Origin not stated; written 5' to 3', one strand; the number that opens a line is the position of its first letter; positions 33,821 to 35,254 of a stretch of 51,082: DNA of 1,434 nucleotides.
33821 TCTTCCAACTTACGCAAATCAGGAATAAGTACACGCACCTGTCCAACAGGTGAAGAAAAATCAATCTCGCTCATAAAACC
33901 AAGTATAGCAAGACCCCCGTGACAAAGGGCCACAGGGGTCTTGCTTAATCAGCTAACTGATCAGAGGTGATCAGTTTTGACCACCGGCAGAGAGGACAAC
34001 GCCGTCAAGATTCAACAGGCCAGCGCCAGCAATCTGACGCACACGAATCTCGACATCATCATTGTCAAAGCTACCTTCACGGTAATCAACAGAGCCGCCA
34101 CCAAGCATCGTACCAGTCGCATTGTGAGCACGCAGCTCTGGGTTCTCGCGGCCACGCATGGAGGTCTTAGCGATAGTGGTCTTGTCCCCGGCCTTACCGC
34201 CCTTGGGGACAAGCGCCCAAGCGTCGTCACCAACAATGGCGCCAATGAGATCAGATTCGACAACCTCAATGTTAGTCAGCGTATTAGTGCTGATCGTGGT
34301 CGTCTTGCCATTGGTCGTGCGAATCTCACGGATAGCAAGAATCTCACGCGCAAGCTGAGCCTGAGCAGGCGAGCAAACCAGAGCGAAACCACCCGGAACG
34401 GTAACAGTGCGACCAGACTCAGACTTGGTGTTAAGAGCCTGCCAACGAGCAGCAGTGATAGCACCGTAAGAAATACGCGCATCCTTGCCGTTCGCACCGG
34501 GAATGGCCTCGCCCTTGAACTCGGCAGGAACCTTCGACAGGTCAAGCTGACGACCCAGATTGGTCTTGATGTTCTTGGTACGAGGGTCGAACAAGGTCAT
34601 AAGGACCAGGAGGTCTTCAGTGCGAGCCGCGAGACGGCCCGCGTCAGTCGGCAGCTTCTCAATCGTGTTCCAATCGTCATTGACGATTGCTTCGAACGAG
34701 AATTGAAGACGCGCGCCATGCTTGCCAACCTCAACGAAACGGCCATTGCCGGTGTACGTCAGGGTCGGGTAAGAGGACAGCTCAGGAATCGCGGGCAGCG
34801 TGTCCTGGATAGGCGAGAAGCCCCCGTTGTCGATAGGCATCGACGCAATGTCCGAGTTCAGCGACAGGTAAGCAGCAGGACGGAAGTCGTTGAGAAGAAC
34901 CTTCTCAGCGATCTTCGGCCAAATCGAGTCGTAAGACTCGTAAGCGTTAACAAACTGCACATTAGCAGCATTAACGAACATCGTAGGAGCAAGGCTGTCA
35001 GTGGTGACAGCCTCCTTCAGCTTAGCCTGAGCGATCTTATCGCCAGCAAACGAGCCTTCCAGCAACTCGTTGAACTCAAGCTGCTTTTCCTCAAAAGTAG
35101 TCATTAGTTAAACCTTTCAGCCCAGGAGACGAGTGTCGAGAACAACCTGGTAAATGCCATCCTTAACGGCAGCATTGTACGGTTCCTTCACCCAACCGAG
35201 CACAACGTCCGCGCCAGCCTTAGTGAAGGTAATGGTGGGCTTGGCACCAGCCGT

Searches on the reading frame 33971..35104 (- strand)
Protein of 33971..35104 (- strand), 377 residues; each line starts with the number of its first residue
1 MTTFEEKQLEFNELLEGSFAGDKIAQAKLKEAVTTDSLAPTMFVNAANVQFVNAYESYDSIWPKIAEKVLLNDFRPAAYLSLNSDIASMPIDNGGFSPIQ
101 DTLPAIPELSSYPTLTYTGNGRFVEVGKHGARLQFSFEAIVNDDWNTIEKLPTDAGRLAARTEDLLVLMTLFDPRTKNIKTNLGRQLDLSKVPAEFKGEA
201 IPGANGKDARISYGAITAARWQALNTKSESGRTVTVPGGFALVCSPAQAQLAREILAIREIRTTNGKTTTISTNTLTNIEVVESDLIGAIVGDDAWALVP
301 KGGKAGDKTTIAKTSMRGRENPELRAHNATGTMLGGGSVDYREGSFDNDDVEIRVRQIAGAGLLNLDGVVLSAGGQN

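Call 73: search_protein_families(library=pfam, proteins=[window:33971-35104:-], max_evalue=0.01)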
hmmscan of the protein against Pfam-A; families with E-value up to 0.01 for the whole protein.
window:33971-35104:- (377 aa): 1 family
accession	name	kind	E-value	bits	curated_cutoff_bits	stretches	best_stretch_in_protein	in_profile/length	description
PF25209.1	Phage_capsid_4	-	3.1e-21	77.3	27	1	36-367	8-257/262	Phage capsid protein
